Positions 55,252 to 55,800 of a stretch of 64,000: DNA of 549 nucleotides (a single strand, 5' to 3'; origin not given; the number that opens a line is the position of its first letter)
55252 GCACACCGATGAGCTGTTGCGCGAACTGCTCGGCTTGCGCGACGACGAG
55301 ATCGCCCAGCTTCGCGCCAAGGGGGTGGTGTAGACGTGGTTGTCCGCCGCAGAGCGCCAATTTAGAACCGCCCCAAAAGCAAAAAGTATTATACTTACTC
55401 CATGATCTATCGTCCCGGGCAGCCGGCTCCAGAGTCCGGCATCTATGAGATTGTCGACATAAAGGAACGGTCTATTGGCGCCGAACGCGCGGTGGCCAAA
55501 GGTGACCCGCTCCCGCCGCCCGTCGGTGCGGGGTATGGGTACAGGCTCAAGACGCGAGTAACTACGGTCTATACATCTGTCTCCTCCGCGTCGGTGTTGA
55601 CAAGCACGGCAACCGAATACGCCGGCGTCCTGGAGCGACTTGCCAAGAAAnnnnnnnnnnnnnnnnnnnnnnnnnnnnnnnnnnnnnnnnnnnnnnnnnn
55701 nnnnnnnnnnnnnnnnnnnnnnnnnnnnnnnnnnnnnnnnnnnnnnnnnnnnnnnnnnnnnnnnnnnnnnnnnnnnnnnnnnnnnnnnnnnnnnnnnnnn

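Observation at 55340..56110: Low-GC Doc toxin module whose upstream partner is not Phd/YefM-like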

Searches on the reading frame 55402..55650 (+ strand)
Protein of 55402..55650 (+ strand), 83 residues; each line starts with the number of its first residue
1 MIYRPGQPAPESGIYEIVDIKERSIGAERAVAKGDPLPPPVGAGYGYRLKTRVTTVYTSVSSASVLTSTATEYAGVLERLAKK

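Call 4: search_protein_families(library=pfam, proteins=[window:55402-55650:+], max_evalue=1)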
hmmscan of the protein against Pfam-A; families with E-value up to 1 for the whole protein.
window:55402-55650:+ (83 aa): 1 family
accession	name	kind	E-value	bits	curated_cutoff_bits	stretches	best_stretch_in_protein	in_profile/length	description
PF14168.11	YjzC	-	0.0013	19.5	25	1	3-39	7-45/55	YjzC-like protein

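Call 5: search_protein_families(library=ncbifam, proteins=[window:55402-55650:+], max_evalue=1)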
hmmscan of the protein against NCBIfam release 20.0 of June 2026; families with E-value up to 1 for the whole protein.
window:55402-55650:+ (83 aa): 0 families

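Call 6: find_homologous_proteins(query=window:55402-55650:+, max_evalue=0.01)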
Query window:55402-55650:+ (83 aa): 3 proteins with E <= 0.01 among 8 candidates.
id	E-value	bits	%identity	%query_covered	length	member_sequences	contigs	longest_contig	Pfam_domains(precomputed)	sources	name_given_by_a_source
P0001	2.0e-45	170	100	100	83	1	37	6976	-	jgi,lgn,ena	jgi:hypothetical protein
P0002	4.3e-28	115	71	100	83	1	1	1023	PF14168.12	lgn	-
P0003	2.4e-7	49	88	39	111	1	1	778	-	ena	-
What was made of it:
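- Tried and rejected: Word-indexed search with the 83-aa protein found only 3 hits (call 6).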

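Call 8: find_encoding_contigs(protein=P0001, flank=5000, max_places=10)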
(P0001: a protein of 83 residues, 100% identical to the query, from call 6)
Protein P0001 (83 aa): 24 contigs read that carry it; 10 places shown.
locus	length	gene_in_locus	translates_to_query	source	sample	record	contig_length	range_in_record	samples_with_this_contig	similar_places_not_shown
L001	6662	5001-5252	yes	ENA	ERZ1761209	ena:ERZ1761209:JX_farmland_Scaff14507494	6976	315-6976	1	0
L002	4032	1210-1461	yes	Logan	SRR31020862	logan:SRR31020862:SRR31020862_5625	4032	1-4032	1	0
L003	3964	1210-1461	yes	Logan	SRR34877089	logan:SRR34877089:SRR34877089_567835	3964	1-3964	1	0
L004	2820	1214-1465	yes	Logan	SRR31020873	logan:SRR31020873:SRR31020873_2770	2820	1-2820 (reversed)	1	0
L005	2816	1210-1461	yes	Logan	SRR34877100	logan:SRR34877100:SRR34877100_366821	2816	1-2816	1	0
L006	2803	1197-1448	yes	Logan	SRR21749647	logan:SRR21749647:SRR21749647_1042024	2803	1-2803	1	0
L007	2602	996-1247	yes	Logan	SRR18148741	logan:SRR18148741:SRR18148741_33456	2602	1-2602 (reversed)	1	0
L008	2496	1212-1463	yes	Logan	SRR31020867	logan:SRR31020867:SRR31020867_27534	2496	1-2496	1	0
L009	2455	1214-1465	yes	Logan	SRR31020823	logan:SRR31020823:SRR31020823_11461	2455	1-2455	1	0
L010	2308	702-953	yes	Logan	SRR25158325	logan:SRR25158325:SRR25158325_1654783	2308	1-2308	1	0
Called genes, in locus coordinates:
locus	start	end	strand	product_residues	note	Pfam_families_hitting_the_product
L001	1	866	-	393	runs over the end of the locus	?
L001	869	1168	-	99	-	PF02686:GatC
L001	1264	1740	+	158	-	PF03652:RuvX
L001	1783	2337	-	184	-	-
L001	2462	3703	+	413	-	PF02771:Acyl-CoA_dh_N, PF02770:Acyl-CoA_dh_M, PF00441:Acyl-CoA_dh_1, PF08028:Acyl-CoA_dh_2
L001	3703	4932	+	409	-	PF02515:CoA_transf_3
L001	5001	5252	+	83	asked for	-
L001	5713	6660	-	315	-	?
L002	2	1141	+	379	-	?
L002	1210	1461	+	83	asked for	-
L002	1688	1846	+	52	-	-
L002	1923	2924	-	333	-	PF04392:ABC_sub_bind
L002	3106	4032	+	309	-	?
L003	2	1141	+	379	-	?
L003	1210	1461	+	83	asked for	-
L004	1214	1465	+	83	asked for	-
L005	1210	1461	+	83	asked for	-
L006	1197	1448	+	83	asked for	-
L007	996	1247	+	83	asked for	-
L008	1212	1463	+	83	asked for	-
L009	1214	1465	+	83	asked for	-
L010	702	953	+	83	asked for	-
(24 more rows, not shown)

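Call 12: find_encoding_contigs(protein=P0002, flank=5000)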
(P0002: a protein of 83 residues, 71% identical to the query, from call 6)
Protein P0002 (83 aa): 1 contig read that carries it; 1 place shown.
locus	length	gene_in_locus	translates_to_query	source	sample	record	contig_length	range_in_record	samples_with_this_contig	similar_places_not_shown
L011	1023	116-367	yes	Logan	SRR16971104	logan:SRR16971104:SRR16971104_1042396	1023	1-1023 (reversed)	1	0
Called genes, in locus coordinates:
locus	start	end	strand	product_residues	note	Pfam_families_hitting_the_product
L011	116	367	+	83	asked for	PF14168:YjzC (weak)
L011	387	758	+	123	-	PF02661:Fic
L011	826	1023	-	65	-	?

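Call 21: search_protein_representatives(alignment_id=A2)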
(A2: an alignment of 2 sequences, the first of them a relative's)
Query: 2 sequences, 83 profile positions. Proteins with E-value up to 0.001 (for the whole library): 229; up to 1e-10: 24; up to 1e-30: 1. The best 150 are listed.
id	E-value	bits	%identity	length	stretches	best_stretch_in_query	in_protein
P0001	3.2e-48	178.0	-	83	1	1-83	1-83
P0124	6.6e-30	119.3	-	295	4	3-44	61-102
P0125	6.7e-25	103.2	-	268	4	3-51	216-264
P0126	4.3e-24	100.7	-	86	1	3-83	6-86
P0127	1.4e-23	99.0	-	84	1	2-83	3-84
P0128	2.9e-20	88.4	-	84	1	2-83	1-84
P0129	2.4e-19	85.5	-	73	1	12-83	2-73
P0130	9.3e-18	80.4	-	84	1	2-83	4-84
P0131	1.0e-17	80.2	-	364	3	2-54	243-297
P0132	6.8e-16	74.4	-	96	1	3-83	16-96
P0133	1.4e-14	70.2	-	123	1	2-83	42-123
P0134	2.6e-14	69.3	-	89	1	2-83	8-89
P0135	1.3e-13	67.1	-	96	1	4-83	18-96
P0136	4.4e-13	65.4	-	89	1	4-82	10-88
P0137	6.0e-13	65.0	-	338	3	2-53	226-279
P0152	5.1e-10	55.5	-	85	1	2-83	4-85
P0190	2.2e-07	47.1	-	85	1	3-82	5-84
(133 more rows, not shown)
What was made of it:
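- Tried and rejected: The exhaustive profile search was needed (call 21).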

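Call 32: find_homologous_proteins(query=A3, max_evalue=0.001)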
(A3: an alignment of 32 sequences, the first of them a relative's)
Query A3 (32 sequences) (83 aa, profile of the alignment): 473 proteins with E <= 0.001 among 3460 candidates; the best 120 are listed.
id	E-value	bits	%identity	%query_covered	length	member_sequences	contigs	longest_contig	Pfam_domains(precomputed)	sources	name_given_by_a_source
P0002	4.2e-32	128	71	100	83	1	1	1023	PF14168.12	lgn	-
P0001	1.5e-27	114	100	100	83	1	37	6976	-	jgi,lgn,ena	jgi:hypothetical protein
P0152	1.9e-26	110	38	99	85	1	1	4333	-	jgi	jgi:hypothetical protein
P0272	2.6e-26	110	37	98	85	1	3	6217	-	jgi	jgi:hypothetical protein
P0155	3.4e-26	109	35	98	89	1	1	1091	PF14168.12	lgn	-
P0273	4.5e-25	106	36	98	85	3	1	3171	PF14168.12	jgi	jgi:hypothetical protein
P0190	8.7e-25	105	32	98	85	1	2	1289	PF14168.12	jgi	jgi:YjzC-like protein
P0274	3.6e-24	103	32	98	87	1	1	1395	PF14168.12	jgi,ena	jgi:hypothetical protein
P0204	9.0e-22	95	34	93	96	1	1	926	-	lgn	-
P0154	1.1e-19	89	34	100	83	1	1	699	-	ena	-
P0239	3.8e-17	80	52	51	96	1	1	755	-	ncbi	-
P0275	1.4e-15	75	55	57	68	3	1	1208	PF14168.12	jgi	jgi:hypothetical protein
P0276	2.4e-15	75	48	58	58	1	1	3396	PF14168.12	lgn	-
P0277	2.9e-15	74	41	82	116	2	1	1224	-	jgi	jgi:hypothetical protein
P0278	3.1e-15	74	51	57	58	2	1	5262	-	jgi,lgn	jgi:hypothetical protein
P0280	3.5e-15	74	53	59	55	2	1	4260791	PF14168.12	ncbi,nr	ncbi:YjzC family protein [Gordonia sp. PDNC005]|nr:YjzC family protein [Gordonia sp. PDNC005]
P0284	5.6e-15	74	47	57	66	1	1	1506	PF14168.12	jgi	-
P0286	6.8e-15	73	48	55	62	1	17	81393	PF14168.12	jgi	jgi:hypothetical protein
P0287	6.8e-15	73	49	57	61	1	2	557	PF14168.12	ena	-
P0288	7.1e-15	73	48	58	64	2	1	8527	PF14168.12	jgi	jgi:hypothetical protein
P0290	7.9e-15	73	47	57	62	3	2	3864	PF14168.12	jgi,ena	-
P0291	9.9e-15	73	53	57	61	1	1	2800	PF14168.12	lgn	-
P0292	1.1e-14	73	61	43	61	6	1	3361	PF14168.12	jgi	-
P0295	1.3e-14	72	51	57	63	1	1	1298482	PF14168.12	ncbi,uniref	ncbi:YjzC family protein [Palleronia sp. KMU-117]|uniref:YjzC family protein n=1 Tax=Palleronia sp. 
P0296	1.3e-14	72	47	57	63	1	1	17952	PF14168.12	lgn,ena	-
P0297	1.3e-14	72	49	57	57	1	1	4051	PF14168.12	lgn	-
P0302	2.0e-14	72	49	57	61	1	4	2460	PF14168.12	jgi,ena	jgi:hypothetical protein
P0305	2.1e-14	72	50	58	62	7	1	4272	PF14168.12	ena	-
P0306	2.2e-14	72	49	57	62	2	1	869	PF14168.12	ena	-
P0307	2.4e-14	71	51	45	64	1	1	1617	PF14168.12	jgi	jgi:hypothetical protein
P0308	2.4e-14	71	50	58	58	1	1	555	PF14168.12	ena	-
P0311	3.0e-14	71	52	58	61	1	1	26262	PF14168.12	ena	-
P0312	3.0e-14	71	48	58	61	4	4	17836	PF14168.12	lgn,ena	-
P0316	3.7e-14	71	47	57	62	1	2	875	PF14168.12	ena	-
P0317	3.8e-14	71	49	57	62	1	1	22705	PF14168.12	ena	-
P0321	4.0e-14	71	57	45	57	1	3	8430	PF14168.12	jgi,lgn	-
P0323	4.2e-14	71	49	57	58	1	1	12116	PF14168.12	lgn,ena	-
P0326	4.8e-14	71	51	57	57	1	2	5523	PF14168.12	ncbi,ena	-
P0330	5.5e-14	70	50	58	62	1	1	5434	PF14168.12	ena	-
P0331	5.5e-14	70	49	57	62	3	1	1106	PF14168.12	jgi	jgi:hypothetical protein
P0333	5.7e-14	70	54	45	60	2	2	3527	PF14168.12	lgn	-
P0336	6.2e-14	70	51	57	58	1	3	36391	PF14168.12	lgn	-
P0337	6.3e-14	70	52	58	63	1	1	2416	PF14168.12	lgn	-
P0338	6.4e-14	70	51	57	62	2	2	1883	PF14168.12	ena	-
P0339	6.8e-14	70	43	57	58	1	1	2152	PF14168.12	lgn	-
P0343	7.7e-14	70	51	57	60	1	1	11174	PF14168.12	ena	-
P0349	9.3e-14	70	44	58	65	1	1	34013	PF14168.12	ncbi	-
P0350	9.3e-14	70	51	57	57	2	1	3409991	PF14168.12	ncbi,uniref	ncbi:YjzC family protein [Sphingomonas sp. ID0503]|uniref:YjzC family protein n=1 Tax=Sphingomonas s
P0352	9.4e-14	70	55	57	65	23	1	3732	PF14168.12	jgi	-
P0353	1.0e-13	70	53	61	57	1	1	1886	PF14168.12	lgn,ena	-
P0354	1.1e-13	69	52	55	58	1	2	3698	PF14168.12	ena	-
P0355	1.1e-13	69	55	57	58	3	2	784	PF14168.12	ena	-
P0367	1.4e-13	69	45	57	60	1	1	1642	PF14168.12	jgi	jgi:hypothetical protein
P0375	1.6e-13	69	49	57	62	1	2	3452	PF14168.12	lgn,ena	-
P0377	1.7e-13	69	51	57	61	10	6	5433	PF14168.12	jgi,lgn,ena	-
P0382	1.9e-13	69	46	58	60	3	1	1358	PF14168.12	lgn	-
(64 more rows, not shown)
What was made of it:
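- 55402..55557 (+): N-terminal YjzC-like domain (aa 1-52), predicted as a three-stranded beta domain. The family profile retrieves stand-alone YjzC proteins at about 50% identity (call 32).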

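Call 33: find_encoding_contigs(protein=P0272, flank=2500, max_places=2)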
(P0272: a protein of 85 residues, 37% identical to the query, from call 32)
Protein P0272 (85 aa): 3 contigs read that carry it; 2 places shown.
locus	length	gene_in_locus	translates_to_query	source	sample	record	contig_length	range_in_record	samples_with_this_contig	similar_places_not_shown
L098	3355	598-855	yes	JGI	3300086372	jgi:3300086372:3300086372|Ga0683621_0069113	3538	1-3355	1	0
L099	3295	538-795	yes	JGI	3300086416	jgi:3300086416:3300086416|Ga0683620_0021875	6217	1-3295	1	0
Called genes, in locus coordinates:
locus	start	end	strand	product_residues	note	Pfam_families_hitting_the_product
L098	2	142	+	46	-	?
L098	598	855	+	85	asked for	-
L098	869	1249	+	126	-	PF02661:Fic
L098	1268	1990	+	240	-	-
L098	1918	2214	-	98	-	-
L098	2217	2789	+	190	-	PF13650:Asp_protease_2, PF13975:gag-asp_proteas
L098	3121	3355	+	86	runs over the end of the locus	-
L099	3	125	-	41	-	?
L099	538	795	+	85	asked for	-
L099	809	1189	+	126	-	PF02661:Fic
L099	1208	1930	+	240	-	-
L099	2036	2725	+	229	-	PF13650:Asp_protease_2, PF13975:gag-asp_proteas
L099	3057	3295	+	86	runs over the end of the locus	-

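Call 34: find_encoding_contigs(protein=P0152, flank=2500, max_places=2)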
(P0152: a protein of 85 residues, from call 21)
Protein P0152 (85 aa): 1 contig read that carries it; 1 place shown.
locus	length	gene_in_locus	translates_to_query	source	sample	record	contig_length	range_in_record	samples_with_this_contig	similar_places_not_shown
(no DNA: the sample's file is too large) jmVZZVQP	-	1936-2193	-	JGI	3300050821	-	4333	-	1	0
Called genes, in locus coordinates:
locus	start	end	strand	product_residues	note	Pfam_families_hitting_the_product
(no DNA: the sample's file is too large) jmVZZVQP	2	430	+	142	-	?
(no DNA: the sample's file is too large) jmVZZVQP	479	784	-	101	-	-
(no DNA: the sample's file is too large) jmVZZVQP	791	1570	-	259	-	-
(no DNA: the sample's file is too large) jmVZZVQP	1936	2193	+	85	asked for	-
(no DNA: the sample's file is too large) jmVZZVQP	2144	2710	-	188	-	-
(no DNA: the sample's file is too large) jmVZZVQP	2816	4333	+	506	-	?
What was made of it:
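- One family member (P0152) has no called Doc downstream, and its DNA was unavailable (call 34).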

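Call 35: find_encoding_contigs(protein=P0273, flank=2500, max_places=2)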
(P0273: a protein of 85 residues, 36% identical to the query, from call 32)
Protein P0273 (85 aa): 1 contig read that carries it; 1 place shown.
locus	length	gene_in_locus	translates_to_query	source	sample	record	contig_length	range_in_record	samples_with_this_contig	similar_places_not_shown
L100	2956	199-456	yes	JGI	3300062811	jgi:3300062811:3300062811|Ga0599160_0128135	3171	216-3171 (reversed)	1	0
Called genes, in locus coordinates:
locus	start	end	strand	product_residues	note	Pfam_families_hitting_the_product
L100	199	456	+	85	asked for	PF14168:YjzC (weak)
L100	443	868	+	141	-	PF02661:Fic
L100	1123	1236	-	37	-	-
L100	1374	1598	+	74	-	-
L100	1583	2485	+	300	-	PF01548:DEDD_Tnp_IS110, PF02371:Transposase_20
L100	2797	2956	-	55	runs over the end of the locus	-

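Call 37: find_encoding_contigs(protein=P0274, flank=1500, max_places=2)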
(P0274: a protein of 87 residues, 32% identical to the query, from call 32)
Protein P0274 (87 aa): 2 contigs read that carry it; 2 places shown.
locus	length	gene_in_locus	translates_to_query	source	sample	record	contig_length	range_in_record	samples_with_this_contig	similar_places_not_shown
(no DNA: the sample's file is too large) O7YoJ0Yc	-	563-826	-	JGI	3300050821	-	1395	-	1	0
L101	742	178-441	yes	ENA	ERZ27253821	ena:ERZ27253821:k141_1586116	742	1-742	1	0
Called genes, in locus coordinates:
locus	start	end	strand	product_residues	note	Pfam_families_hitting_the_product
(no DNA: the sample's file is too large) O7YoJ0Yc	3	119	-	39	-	?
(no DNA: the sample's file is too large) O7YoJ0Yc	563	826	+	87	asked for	PF14168:YjzC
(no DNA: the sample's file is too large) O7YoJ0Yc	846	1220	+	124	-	PF02661:Fic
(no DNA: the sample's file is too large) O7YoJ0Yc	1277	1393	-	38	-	?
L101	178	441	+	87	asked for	PF14168:YjzC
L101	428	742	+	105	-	?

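Call 38: find_encoding_contigs(protein=P0190, flank=1500, max_places=2)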
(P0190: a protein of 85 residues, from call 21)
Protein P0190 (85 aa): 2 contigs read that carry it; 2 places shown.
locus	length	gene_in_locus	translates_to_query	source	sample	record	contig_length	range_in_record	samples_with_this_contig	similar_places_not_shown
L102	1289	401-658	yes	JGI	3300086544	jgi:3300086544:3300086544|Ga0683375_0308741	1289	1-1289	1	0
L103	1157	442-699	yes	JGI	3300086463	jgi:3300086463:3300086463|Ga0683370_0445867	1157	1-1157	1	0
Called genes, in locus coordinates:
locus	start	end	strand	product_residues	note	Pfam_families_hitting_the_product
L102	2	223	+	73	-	?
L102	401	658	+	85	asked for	PF14168:YjzC (weak)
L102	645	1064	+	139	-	PF02661:Fic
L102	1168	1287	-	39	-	?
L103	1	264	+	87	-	?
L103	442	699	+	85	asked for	PF14168:YjzC (weak)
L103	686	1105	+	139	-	PF02661:Fic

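Call 40: predict_structure(alignment_id=A3)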
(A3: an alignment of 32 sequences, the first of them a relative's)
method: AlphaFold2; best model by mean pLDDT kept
length: 83 residues; sequences in the alignment: 32
mean_pLDDT: 74.1   pTM: 0.54
mean pLDDT of the five models: 74.1, 73.9, 72.6, 72.5, 71.3
residues with pLDDT >= 90: 12; 70-90: 41; 50-70: 12; < 50: 18
segments of 3 or more residues with pLDDT < 50: 58-73
pLDDT, mean of each block of 10 residues (from residue 1): 89 89 85 88 85 62 46 53 58
secondary structure, 60 per line:
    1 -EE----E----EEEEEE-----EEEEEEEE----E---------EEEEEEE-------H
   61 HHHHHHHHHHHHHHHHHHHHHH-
elements in order: E13-18 E24-31 E46-52 H60-82
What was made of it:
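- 55558..55650 (+): Linker plus C-terminal tail (aa 53-83, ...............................), the inferred Doc-binding and neutralising element. AF2 predicts a low-confidence helix at aa 60-82, with pLDDT below 50 for aa 58-73 (call 40).
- Structure prediction: confident N-domain and low-confidence C-terminal helix, the usual antitoxin pattern (call 40).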

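Call 44: search_solved_structures(query=A3, max_evalue=10, show_alignments=2)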
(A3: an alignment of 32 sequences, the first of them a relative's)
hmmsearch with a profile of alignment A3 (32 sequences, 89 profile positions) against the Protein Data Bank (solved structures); distinct sequences matched with E-value up to 10: 0.
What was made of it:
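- Tried and rejected: A PDB sequence search with the family profile found nothing (call 44).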

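Call 45: fold_search(model_id=the predicted structure, library=pdb)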
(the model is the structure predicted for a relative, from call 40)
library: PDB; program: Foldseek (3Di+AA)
matches with E <= 10: 334; with E <= 0.001: 0
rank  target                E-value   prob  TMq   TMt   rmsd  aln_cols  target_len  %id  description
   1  4d7s_B                7.6e-01  0.21  0.28  0.14   8.2        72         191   17  Structure of the SthK Carboxy-Terminal Region in complex with cGMP (released 2015-02-11)
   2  8vta_A                9.7e-01  0.14  0.25  0.06   8.8        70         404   16  SthK R120A in the presence of PIP2 and cAMP (released 2024-09-25)
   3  6e9b_B                1.0e+00  0.09  0.22  0.07   9.6        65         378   14  Bacteroides ovatus mixed-linkage glucan utilization locus (MLGUL) SGBP-B in complex with mixed-linkage heptasaccharide (released 2019-05-15)
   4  3osv_A                1.1e+00  0.11  0.23  0.16   8.8        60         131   15  The crytsal structure of FLGD from P. Aeruginosa (released 2011-05-04)
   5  4d7s_A                1.3e+00  0.13  0.27  0.13   8.8        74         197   19  Structure of the SthK Carboxy-Terminal Region in complex with cGMP (released 2015-02-11)
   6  6e57_B                1.3e+00  0.11  0.25  0.08   7.9        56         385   11  Bacteroides ovatus mixed-linkage glucan utilization locus (MLGUL) SGBP-B in complex with mixed-linkage heptasaccharide (released 2019-05-29)
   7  6h9v_A                1.5e+00  0.30  0.38  0.12   5.7        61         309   16  Crystal structure of deaminated P domain from norovirus strain Saga GII-4 in complex with Fuc (released 2019-04-03)
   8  5o04_A                1.5e+00  0.25  0.36  0.12   6.8        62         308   14  GII.10 Vietnam 026 norovirus protruding domain in complex with Nanobody Nano-26 and Nano-85 (released 2017-10-04)
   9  7rsh_A                1.6e+00  0.09  0.24  0.06   9.4        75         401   16  SthK Y26F Closed State (released 2022-11-23)
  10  6jyr_A                1.7e+00  0.21  0.36  0.12   7.2        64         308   14  GII.13/21 noroviruses recognize glycans with a terminal beta-galactose via an unconventional glycan binding site (released 2019-05-22)
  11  5flj_L                1.7e+00  0.12  0.27  0.15   5.9        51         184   16  enzyme-substrate-dioxygen complex of Ni-quercetinase (released 2016-06-01)
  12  8vtb_A                1.7e+00  0.12  0.27  0.07   8.9        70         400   14  SthK R120A R124A in the presence of PIP2 and cAMP (released 2024-09-25)
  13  7rtf_A                1.7e+00  0.06  0.20  0.06   9.8        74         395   15  SthK R120A Closed State (released 2022-11-23)
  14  6e57_C                1.8e+00  0.12  0.23  0.07   6.6        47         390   11  Bacteroides ovatus mixed-linkage glucan utilization locus (MLGUL) SGBP-B in complex with mixed-linkage heptasaccharide (released 2019-05-29)
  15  4p3i_D                1.9e+00  0.23  0.38  0.13   7.5        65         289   15  Structure of the P domain from a GI.7 Norovirus variant in complex with LeA HBGA. (released 2014-04-02)
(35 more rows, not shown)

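Call 50: search_protein_families(library=pfam, alignment_id=A3, max_evalue=0.01)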
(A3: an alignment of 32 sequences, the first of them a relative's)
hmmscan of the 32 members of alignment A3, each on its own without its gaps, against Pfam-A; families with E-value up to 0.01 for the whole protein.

A. member 1, P0001 (83 aa): 1 family
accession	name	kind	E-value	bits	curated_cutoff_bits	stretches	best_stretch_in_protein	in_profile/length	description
PF14168.11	YjzC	-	0.0013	19.5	25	1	3-39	7-45/55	YjzC-like protein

B. families by the number of members that match (of 32 scanned): 1 family
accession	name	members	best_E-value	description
PF14168.11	YjzC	14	7.5e-07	YjzC-like protein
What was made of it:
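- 55402..55557 (+): PF14168 at E = 0.0013 for this protein, and hit by 14 of 32 family members (best 7.5e-7) (calls 4, 50).
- On RHH, AbrB/MazE or HTH antitoxins: YjzC is the only Pfam family hit by any of the 32 members (call 50).
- On YjzC family (PF14168): However, 14 of 32 relatives hit PF14168 (best 7.5e-7, call 50).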

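Call 65: find_encoding_contigs(protein=P0280, flank=3000, max_places=2)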
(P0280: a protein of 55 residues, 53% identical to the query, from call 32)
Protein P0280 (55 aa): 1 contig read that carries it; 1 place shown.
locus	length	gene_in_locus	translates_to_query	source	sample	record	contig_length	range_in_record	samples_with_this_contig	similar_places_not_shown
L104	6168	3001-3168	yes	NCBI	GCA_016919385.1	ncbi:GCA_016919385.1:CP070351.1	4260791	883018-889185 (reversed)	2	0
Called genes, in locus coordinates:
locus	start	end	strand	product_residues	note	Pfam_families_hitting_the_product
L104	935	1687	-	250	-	-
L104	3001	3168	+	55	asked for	PF14168:YjzC (weak)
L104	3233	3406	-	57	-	-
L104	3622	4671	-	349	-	PF13730:HTH_36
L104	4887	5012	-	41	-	-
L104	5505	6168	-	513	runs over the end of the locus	PF00239:Resolvase, PF07508:Recombinase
